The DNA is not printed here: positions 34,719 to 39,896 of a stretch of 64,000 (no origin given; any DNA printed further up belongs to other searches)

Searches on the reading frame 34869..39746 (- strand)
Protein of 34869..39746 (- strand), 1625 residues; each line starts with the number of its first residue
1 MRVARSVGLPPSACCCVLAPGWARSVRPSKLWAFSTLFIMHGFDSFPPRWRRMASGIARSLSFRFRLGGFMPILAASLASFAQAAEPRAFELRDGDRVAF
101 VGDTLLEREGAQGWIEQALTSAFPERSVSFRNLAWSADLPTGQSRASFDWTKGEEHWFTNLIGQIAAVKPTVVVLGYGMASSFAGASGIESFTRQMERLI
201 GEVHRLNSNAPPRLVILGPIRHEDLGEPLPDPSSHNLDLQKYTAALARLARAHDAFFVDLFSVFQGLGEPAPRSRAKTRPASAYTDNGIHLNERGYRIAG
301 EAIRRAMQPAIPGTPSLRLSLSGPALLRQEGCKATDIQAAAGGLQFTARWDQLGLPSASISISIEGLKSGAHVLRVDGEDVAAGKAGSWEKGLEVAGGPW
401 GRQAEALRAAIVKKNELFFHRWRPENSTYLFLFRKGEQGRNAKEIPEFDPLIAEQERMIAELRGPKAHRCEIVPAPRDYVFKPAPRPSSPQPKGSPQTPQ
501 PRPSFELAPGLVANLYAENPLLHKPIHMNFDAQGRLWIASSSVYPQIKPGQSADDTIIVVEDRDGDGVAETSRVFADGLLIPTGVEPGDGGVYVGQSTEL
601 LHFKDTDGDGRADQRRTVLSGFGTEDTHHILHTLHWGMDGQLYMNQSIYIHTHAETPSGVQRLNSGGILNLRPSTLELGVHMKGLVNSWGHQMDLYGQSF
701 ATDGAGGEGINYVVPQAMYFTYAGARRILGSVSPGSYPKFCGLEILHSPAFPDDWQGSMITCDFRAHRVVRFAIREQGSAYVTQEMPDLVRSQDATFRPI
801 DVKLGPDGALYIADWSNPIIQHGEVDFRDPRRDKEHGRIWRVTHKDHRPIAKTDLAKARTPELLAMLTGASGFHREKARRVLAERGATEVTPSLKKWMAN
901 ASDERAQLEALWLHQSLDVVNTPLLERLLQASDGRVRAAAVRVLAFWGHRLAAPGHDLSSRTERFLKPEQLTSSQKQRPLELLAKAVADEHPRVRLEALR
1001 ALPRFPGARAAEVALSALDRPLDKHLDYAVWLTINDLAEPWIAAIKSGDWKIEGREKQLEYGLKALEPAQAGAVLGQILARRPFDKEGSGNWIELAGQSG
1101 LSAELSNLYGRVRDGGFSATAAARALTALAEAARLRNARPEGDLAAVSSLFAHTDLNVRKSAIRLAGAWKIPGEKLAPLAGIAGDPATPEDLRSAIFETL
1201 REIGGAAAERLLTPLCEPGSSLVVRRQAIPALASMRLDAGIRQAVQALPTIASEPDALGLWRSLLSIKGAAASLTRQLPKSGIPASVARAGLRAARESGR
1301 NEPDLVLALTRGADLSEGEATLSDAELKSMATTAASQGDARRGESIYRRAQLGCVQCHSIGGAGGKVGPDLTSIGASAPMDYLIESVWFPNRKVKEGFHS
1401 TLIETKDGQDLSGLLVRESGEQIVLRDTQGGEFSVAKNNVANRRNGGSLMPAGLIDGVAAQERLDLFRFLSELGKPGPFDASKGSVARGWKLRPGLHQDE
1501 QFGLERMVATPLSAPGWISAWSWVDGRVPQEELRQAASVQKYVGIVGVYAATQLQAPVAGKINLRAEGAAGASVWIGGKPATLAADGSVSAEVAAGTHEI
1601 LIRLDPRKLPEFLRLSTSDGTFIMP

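Call 29: search_protein_families(library=pfam, proteins=[window:34869-39746:-], max_evalue=0.001)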
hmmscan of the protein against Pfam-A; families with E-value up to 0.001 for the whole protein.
window:34869-39746:- (1625 aa): 3 families
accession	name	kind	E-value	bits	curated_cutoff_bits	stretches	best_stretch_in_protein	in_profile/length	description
PF23500.1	DUF7133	-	2.2e-76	258.1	27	1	504-846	8-385/385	Domain of unknown function (DUF7133)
PF13646.12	HEAT_2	-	2.2e-13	50.8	27.7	2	923-1023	3-76/88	HEAT repeats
PF13472.12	Lipase_GDSL_2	-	1.4e-12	48.9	32.9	1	106-298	14-178/178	GDSL-like Lipase/Acylhydrolase family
